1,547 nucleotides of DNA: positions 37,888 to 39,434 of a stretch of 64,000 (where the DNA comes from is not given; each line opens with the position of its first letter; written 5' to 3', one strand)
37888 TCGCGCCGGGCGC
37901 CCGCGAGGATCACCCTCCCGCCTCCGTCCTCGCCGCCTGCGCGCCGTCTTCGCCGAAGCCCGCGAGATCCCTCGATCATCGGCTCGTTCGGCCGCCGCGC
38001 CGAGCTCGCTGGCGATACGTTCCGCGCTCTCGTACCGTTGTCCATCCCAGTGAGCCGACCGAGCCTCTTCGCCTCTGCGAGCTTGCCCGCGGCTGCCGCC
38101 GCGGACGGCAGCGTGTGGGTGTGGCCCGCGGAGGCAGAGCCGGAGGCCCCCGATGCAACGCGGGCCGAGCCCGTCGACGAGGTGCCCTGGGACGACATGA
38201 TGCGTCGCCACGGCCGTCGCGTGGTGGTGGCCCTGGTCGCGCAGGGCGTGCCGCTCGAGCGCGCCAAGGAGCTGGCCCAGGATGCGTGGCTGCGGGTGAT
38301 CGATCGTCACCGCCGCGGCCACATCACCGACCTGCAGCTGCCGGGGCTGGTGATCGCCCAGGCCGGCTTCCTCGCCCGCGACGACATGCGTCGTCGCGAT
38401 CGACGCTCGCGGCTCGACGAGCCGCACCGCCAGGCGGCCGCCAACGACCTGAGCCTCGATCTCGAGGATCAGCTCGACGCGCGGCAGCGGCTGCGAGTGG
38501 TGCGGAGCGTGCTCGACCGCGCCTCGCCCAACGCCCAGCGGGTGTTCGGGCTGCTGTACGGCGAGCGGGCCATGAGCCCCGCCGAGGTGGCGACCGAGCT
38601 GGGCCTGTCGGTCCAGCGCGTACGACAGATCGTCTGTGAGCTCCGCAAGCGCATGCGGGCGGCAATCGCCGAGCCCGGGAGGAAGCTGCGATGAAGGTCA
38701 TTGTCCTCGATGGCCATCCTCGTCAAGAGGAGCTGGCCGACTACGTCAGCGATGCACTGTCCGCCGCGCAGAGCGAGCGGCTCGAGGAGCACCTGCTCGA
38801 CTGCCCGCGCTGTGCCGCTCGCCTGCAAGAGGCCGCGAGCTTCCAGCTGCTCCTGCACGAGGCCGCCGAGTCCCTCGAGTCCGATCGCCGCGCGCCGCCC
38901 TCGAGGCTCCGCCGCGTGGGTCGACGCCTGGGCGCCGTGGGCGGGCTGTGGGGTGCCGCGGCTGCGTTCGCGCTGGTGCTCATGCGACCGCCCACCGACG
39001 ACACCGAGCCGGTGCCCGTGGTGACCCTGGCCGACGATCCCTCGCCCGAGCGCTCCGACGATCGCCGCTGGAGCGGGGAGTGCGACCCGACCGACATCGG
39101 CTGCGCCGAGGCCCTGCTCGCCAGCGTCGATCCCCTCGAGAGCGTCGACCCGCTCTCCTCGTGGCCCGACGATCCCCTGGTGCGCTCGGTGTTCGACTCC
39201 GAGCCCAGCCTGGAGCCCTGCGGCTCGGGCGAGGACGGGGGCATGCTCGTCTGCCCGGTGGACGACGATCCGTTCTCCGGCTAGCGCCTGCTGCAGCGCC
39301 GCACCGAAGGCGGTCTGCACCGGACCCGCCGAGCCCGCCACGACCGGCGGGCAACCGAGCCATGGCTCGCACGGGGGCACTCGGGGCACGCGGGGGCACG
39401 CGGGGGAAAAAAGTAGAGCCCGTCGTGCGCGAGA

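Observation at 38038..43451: ECF sigma / ZAS anti-sigma pair followed by a MYXO-CTERM thermolysin-like protease and a membrane-tethered sulfotransferase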

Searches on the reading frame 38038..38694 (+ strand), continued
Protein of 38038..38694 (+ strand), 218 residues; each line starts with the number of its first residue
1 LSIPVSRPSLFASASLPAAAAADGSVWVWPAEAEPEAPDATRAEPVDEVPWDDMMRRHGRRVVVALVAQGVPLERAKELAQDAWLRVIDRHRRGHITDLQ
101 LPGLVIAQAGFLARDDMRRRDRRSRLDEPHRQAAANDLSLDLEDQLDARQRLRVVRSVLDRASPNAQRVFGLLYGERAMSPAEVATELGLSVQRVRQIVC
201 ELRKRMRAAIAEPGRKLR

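Call 85: search_solved_structures(query=A2, max_evalue=0.1, show_alignments=3)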
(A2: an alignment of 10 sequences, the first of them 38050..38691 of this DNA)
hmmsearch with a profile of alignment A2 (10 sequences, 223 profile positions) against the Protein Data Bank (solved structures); distinct sequences matched with E-value up to 0.1: 19.
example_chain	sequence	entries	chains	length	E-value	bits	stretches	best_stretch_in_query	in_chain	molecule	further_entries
8vd6_A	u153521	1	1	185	5.6e-09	38.9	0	179-216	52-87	CAP REPEAT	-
4cxf_A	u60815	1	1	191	0.0017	21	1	139-217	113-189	RNA POLYMERASE SIGMA FACTOR CNRH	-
7vf9_F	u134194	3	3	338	0.0027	20.4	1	173-216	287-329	RNA polymerase sigma factor RpoS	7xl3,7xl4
7f0r_F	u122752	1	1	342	0.0027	20.3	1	173-216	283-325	RNA polymerase sigma factor RpoS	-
6fi7_A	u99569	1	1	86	0.0054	19.4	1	171-215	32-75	RNA polymerase sigma factor RpoS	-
6ido_A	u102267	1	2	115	0.008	18.8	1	171-216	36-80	RNA polymerase sigma factor RpoS,RNA polymerase beta-flap-tip-helix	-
9wsf_A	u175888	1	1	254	0.013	18.1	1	169-219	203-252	RNA polymerase sigma factor FliA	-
9wsm_F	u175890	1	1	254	0.013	18.1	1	169-218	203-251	RNA polymerase sigma factor FliA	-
1rp3_A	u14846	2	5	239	0.018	17.7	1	143-215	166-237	RNA polymerase sigma factor SIGMA-28 (FliA) | RNA polymerase sigma factor FliA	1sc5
5xe7_A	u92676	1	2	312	0.035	16.7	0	120-211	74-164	ECF RNA polymerase sigma factor SigJ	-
6uu8_FFF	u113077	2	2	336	0.037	16.6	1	171-215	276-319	RNA polymerase sigma factor RpoS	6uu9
7ckq_F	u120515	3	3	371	0.039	16.6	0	152-210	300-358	RNA polymerase sigma factor SigA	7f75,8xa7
6omf_F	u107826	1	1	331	0.048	16.3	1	171-215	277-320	RNA polymerase sigma factor RpoS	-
6kj6_F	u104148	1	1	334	0.048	16.3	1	171-215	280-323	RNA polymerase sigma factor RpoS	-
5ipl_F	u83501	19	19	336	0.05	16.2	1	171-215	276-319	RNA polymerase sigma factor RpoS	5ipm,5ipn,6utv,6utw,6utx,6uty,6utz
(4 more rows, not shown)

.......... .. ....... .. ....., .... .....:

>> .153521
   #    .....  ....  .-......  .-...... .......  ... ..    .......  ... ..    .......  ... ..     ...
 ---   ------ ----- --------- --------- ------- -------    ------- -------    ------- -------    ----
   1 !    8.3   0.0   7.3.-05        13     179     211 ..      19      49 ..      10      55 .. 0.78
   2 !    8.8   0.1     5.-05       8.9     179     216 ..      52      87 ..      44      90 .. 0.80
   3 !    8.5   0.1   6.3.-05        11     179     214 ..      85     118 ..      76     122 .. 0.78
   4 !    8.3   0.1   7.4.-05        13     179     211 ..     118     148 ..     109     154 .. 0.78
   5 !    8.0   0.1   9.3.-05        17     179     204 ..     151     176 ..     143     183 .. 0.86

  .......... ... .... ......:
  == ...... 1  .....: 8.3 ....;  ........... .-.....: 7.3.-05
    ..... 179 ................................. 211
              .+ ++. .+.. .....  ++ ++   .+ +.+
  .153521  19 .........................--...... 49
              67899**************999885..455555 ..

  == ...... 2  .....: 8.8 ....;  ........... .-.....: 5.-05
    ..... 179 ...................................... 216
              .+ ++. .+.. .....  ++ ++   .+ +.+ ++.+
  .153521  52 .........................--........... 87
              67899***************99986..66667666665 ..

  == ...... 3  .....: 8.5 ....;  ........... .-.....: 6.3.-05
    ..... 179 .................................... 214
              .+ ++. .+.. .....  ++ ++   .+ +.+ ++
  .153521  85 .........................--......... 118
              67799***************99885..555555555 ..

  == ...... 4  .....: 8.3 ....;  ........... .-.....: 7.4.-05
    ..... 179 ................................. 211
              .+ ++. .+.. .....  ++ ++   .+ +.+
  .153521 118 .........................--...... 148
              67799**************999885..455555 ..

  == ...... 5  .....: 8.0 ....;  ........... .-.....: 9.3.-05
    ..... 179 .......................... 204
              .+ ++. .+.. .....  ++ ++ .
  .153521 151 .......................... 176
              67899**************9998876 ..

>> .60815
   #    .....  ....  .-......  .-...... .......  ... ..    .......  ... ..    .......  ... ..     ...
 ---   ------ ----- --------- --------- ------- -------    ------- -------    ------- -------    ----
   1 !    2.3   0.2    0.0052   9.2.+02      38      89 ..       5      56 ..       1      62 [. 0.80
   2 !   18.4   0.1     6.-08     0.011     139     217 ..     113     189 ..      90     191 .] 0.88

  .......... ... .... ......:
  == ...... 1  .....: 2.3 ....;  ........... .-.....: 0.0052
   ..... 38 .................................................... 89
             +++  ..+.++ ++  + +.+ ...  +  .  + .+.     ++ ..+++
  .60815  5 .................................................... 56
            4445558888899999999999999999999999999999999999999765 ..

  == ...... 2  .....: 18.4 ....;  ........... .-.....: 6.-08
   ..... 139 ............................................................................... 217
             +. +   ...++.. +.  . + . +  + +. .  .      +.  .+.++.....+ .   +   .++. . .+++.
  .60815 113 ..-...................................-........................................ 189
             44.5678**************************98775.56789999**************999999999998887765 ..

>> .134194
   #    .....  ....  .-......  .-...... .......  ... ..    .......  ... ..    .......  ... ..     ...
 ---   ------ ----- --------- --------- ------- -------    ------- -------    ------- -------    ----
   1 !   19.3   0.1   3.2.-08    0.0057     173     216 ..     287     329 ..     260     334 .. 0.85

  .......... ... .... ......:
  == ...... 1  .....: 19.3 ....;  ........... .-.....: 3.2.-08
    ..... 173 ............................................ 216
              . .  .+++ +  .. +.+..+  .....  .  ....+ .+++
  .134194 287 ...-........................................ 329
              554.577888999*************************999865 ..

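Call 93: predict_structure(alignment_id=A3)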
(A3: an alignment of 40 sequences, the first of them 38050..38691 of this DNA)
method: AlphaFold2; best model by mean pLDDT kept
length: 214 residues; sequences in the alignment: 40
mean_pLDDT: 83.6   pTM: 0.47
mean pLDDT of the five models: 83.6, 83.5, 83.1, 81.8, 80.5
residues with pLDDT >= 90: 135; 70-90: 25; 50-70: 33; < 50: 21
segments of 3 or more residues with pLDDT < 50: 1-3, 8-23
pLDDT, mean of each block of 10 residues (from residue 1): 49 42 53 59 90 97 98 98 95 93 98 93 76 65 91 97 97 95 98 98 88 51
secondary structure, 60 per line:
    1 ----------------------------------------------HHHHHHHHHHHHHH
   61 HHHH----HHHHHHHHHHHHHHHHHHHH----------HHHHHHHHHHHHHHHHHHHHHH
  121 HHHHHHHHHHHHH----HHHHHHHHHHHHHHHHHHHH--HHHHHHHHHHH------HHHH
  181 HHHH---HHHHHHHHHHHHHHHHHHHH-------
elements in order: H47-64 H69-88 H99-133 H138-157 H160-170 H177-184 H188-207

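Call 95: fold_search(model_id=the predicted structure, library=pdb)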
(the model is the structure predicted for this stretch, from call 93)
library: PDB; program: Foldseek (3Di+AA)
matches with E <= 10: 451; with E <= 0.001: 1
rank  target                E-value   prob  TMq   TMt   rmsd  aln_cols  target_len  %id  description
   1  9m9e_F                7.0e-04  1.00  0.36  0.42  10.1       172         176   22  Structural Basis of Pausing During Transcription Initiation in Mycobacterium tuberculosis (released 2026-01-14)
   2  6in7_B                3.3e-03  1.00  0.31  0.38  17.7       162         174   17  Crystal structure of AlgU in complex with MucA(cyto) (released 2019-07-24)
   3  6dv9_F                6.3e-03  1.00  0.29  0.36  10.9       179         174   18  Crystal structure of Mycobacterium tuberculosis transcription initiation complex(ECF sigma factor L) containing 5nt RN (released 2019-02-20)
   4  9m98_F                7.4e-03  1.00  0.31  0.41  10.8       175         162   20  Structural Basis of Pausing During Transcription Initiation in Mycobacterium tuberculosis (released 2026-01-14)
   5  5wuq_A                8.2e-03  1.00  0.31  0.40  21.4       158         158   15  Crystal structure of SigW in complex with its anti-sigma RsiW, a zinc binding form (released 2017-03-29)
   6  9n9q_C                9.6e-03  1.00  0.31  0.26   9.0       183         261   13  Cryo-EM structure of the RNA-guided transcription complex (released 2025-12-24)
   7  6dxo_A                1.0e-02  1.00  0.28  0.42  18.5       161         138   14  1.8 A structure of RsbN-BldN complex. (released 2018-07-11)
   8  8hkc_E                1.2e-02  0.99  0.30  0.25  13.7       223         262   16  Cryo-EM structure of E. coli RNAP sigma32 complex (released 2023-05-31)
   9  5wur_A                1.5e-02  1.00  0.29  0.38  21.6       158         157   14  Crystal structure of SigW in complex with its anti-sigma RsiW, an oxdized form (released 2017-03-29)
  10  8z6g_D                1.9e-02  1.00  0.29  0.36  19.2       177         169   14  the AlgU-MucAcyto complex structure in Pseudomonas aeruginosa (released 2024-05-08)
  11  4cxf_A                2.0e-02  1.00  0.28  0.38  20.6       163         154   20  Structure of CnrH in complex with the cytosolic domain of CnrY (released 2014-04-30)
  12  4nqw_A                2.4e-02  0.99  0.26  0.36  20.6       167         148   12  Structure of Mycobacterium tuberculosis extracytoplasmic function sigma factor SigK in complex with the cytosolic doma (released 2014-01-22)
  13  8z6g_B                2.7e-02  1.00  0.29  0.36  17.4       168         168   16  the AlgU-MucAcyto complex structure in Pseudomonas aeruginosa (released 2024-05-08)
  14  5wuq_B                3.5e-02  1.00  0.29  0.39  21.4       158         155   14  Crystal structure of SigW in complex with its anti-sigma RsiW, a zinc binding form (released 2017-03-29)
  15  5uxx_A                3.5e-02  0.99  0.31  0.40  21.6       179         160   14  Co-crystal structure of the sigma factor RpoE in complex with the anti-sigma factor NepR from Bartonella quintana (released 2018-02-28)
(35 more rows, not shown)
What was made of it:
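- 38050..38694 (+): ECF-type sigma factor of 214 aa. It has a conserved N-terminal extension and probably a leaderless mRNA, since the start codon lies 10 nt after P1. The fold matches SigE, AlgU, SigL and SigW (calls 93, 95).
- On ECF (group 4) sigma-70 family: The model has two helical domains, and its top fold matches are SigE, AlgU, SigL, SigW, BldN and CnrH (calls 93, 95).
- Closest known: Bacillus subtilis sigmaW / RsiW. Same: The SigW-RsiW structures 5wuq and 5wur are among the best fold matches (call 95).
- Checked: The predicted fold matches ECF sigmas best (calls 93, 95).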

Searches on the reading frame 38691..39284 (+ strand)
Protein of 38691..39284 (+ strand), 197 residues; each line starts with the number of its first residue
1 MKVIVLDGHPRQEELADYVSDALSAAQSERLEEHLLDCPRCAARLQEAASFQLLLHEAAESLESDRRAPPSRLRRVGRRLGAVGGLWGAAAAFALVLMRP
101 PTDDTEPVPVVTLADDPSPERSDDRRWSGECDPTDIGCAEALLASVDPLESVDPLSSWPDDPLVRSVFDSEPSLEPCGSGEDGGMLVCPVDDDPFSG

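Call 8: search_protein_families(library=pfam, proteins=[window:38691-39284:+], max_evalue=0.1)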
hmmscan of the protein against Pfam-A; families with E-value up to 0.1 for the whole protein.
window:38691-39284:+ (197 aa): 3 families
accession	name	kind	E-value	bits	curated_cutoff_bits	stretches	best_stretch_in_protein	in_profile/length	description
PF13490.11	zf-HC2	-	4.4e-06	27.1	22.2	1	12-42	5-35/35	Putative zinc-finger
PF07776.21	zf-AD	-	0.046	14.4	28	1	38-63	48-73/75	Zinc-finger associated domain (zf-AD)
PF20229.3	ChrB_N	-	0.061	13.7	23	0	2-60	46-105/159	Protein ChrB, N-terminal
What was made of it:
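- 38691..39284 (+): Single-pass ZAS anti-sigma factor. Its ~95-aa extracytoplasmic tail carries four conserved cysteines. zf-HC2 hit (call 8).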

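Call 9: search_protein_families(library=ncbifam, proteins=[window:38691-39284:+], max_evalue=0.1)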
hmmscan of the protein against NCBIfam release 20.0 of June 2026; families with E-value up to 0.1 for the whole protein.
window:38691-39284:+ (197 aa): 3 families
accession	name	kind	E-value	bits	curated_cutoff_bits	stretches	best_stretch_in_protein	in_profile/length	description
NF052375.1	antisigma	equivalog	6.1e-05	23.1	100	1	15-83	2-65/217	anti-sigma factor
TIGR03988.1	antisig_RsrA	equivalog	0.0017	18.4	62.5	1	13-58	7-52/77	mycothiol system anti-sigma-R factor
NF038083.1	CU044_5270_fam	subfamily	0.033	14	100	1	43-118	10-74/284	CU044_5270 family protein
